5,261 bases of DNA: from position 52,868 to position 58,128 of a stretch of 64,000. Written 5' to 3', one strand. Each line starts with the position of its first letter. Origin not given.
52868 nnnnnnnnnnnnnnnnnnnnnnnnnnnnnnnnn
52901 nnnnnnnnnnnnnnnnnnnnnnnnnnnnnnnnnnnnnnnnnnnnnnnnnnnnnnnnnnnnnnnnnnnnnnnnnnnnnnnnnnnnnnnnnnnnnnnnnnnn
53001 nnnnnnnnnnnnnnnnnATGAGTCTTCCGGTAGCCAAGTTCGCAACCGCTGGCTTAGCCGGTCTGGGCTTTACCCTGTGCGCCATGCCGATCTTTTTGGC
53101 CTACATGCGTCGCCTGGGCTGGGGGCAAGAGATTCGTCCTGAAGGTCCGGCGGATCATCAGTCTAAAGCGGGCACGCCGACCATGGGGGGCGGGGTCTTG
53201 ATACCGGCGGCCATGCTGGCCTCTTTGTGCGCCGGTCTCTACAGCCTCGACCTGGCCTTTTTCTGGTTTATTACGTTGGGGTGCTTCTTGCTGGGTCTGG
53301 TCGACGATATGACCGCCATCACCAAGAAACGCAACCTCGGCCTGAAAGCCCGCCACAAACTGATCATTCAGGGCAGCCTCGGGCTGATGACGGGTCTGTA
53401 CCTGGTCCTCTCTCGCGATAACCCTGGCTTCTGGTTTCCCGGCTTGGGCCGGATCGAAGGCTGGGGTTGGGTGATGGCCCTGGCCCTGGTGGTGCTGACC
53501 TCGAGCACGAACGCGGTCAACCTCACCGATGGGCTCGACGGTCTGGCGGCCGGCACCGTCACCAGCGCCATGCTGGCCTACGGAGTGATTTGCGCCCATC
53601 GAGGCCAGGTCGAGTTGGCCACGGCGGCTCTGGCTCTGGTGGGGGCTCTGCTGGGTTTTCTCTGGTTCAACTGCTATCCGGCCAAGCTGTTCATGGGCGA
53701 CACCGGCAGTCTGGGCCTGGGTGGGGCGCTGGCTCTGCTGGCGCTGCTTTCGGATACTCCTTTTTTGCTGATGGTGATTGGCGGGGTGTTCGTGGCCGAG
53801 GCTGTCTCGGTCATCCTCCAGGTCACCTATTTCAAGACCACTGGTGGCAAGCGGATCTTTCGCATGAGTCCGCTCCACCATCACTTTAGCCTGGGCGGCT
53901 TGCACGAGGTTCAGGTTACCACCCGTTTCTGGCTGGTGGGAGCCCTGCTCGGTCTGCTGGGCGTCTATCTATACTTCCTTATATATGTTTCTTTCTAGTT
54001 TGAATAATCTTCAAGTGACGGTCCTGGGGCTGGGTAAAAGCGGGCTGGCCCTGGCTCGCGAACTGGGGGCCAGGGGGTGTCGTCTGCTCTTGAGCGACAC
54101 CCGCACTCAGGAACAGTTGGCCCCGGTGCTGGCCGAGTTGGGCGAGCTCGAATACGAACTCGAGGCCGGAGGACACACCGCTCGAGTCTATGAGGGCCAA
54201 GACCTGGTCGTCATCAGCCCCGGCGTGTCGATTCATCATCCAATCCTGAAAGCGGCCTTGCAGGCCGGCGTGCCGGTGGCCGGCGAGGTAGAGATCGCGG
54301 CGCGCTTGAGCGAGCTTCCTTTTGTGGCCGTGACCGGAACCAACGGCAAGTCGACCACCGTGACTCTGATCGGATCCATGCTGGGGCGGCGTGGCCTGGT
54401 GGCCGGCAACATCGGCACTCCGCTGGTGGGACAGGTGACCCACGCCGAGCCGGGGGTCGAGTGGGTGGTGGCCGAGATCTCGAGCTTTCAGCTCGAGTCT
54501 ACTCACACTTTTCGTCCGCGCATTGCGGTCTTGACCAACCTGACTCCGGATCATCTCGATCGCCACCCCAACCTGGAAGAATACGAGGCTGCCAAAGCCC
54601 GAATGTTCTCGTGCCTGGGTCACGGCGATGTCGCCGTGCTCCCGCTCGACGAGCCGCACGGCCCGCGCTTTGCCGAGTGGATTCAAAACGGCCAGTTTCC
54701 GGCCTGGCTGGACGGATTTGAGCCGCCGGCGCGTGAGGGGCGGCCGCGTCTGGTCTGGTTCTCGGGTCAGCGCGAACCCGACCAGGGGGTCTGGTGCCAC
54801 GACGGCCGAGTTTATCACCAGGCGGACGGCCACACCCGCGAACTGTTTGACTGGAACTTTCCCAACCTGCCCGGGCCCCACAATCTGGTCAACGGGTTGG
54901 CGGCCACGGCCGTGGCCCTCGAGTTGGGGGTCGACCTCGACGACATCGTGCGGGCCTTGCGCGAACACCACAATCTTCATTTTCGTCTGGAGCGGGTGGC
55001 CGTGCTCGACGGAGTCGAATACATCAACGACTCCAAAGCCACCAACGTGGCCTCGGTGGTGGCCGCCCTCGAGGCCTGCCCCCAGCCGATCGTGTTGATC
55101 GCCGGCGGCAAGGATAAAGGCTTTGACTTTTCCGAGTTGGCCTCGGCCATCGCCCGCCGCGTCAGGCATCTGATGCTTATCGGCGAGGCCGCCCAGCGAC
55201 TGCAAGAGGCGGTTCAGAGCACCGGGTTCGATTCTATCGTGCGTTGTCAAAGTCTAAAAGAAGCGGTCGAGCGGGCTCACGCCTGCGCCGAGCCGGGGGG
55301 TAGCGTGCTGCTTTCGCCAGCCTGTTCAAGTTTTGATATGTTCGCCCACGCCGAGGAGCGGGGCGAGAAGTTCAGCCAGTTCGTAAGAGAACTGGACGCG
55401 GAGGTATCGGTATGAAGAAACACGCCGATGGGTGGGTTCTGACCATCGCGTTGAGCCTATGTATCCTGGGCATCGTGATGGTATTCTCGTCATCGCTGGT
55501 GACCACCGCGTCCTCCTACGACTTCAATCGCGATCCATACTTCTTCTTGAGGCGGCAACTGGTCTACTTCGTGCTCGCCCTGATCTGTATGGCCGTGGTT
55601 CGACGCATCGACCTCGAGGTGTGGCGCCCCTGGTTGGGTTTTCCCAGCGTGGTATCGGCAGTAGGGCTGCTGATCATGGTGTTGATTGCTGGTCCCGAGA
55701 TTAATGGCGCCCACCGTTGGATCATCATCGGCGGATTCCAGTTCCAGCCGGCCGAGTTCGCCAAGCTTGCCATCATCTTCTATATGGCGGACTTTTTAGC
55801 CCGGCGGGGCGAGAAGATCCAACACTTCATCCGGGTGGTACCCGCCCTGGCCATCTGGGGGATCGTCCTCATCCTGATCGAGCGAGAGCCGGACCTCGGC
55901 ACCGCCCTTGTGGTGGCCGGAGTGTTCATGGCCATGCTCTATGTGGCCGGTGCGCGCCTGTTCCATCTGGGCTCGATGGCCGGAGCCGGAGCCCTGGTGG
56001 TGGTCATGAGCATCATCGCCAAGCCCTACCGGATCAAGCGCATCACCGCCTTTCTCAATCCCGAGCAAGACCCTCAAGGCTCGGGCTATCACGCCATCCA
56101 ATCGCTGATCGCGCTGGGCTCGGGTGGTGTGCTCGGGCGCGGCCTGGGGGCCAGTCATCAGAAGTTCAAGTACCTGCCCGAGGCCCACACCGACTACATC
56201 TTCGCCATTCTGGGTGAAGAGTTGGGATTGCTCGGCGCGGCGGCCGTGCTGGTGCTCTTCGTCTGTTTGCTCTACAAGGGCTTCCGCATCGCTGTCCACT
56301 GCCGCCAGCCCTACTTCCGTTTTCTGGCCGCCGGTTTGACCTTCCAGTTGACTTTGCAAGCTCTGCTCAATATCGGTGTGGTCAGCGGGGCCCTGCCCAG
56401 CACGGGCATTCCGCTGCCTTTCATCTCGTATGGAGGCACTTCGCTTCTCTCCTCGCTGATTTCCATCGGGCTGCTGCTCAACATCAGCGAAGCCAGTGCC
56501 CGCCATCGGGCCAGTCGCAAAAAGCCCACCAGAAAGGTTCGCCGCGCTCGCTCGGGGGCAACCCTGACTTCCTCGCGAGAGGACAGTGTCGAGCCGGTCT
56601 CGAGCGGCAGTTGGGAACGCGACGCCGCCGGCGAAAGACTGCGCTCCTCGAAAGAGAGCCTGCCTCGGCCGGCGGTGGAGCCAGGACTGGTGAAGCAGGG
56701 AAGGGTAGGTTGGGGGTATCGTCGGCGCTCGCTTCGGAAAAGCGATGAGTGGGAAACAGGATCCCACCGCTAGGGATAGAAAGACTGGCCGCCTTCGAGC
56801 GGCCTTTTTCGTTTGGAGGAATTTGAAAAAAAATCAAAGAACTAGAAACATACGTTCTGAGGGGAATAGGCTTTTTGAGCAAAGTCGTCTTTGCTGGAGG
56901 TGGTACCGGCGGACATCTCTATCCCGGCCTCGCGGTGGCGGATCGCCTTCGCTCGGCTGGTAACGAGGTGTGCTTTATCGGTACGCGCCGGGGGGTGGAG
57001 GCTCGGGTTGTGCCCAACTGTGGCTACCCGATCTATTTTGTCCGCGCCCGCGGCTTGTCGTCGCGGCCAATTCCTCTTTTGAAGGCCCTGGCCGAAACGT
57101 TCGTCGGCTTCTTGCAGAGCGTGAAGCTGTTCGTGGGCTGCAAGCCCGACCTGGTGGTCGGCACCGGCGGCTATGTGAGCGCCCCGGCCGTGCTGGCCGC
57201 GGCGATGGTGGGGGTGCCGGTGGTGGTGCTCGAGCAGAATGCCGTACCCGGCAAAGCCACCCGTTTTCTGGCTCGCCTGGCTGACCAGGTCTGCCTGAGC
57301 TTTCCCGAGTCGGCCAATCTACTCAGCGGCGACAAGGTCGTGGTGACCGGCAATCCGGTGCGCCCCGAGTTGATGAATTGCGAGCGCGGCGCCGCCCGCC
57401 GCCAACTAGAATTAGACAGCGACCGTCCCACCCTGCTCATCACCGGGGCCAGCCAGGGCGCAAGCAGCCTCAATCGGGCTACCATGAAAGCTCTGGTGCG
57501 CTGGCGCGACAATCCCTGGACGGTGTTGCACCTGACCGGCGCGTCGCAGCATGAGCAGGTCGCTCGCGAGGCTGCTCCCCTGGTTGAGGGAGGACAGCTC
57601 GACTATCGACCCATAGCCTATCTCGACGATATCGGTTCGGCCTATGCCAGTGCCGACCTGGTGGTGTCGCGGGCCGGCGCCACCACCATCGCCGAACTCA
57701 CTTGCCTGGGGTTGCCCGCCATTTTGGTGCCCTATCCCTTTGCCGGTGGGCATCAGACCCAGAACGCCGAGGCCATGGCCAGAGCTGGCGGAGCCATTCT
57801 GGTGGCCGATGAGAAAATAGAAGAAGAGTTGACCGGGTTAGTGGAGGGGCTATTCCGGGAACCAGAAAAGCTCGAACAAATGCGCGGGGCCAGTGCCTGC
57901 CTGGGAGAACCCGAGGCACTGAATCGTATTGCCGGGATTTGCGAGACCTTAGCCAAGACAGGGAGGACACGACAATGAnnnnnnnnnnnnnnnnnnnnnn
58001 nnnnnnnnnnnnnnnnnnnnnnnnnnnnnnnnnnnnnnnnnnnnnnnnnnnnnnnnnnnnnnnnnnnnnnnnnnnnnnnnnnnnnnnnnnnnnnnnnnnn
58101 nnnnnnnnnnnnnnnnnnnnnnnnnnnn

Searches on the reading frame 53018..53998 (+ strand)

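Call 64: search_protein_families(library=pfam, proteins=[window:53018-53998:+], max_evalue=0.001)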
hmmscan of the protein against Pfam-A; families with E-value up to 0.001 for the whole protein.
window:53018-53998:+ (326 aa): 1 family
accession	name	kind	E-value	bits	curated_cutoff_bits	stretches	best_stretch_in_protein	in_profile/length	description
PF00953.26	Glycos_transf_4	-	8.4e-35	120.6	27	1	82-245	4-159/160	Glycosyl transferase family 4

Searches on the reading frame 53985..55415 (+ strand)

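Call 64: search_protein_families(library=pfam, proteins=[window:53985-55415:+], max_evalue=0.001)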
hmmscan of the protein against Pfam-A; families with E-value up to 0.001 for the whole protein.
window:53985-55415:+ (476 aa): 4 families
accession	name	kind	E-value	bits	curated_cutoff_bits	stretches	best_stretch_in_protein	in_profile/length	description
PF08245.18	Mur_ligase_M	-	1.3e-27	97.5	24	1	116-311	1-200/200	Mur ligase middle domain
PF02875.26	Mur_ligase_C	-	3.1e-16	60.8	28.4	1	334-447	2-127/127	Mur ligase, glutamate ligase domain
PF21799.2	MurD-like_N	-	1.9e-15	57.3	27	1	10-100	2-88/88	Mur ligase MurD-like, N-terminal domain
PF21377.3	MurD_N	-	5.4e-05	23.6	24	1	11-84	2-73/76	MurD N-terminal domain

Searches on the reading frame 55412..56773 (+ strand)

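Call 64: search_protein_families(library=pfam, proteins=[window:55412-56773:+], max_evalue=0.001)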
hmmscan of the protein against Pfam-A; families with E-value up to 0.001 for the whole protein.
window:55412-56773:+ (453 aa): 1 family
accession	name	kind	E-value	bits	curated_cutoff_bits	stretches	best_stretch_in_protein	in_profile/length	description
PF01098.24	FTSW_RODA_SPOVE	-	5.5e-114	381.3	26.4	1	10-361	4-353/356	Cell cycle protein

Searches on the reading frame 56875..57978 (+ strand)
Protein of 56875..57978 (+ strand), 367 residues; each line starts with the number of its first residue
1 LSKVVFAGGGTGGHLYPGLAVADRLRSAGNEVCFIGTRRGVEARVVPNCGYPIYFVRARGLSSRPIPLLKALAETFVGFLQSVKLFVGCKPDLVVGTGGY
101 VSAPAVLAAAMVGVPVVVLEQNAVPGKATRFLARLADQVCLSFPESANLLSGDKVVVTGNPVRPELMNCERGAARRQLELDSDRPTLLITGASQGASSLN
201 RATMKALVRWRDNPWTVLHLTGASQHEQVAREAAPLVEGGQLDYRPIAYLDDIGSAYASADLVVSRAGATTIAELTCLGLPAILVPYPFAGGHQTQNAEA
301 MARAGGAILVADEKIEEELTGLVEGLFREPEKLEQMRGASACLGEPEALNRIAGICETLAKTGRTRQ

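Call 64: search_protein_families(library=pfam, proteins=[window:56875-57978:+], max_evalue=0.001)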
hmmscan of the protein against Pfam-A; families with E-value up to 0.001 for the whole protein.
window:56875-57978:+ (367 aa): 3 families
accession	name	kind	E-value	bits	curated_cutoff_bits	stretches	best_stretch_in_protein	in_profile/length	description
PF04101.22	Glyco_tran_28_C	-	1.8e-34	119.6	22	1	186-349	1-163/166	Glycosyltransferase family 28 C-terminal domain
PF03033.26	Glyco_transf_28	-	8.3e-34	117.1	26.2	1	4-139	1-137/139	Glycosyltransferase family 28 N-terminal domain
PF13579.12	Glyco_trans_4_4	-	0.00013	22.8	29.7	1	22-138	11-118/158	Glycosyl transferase 4-like domain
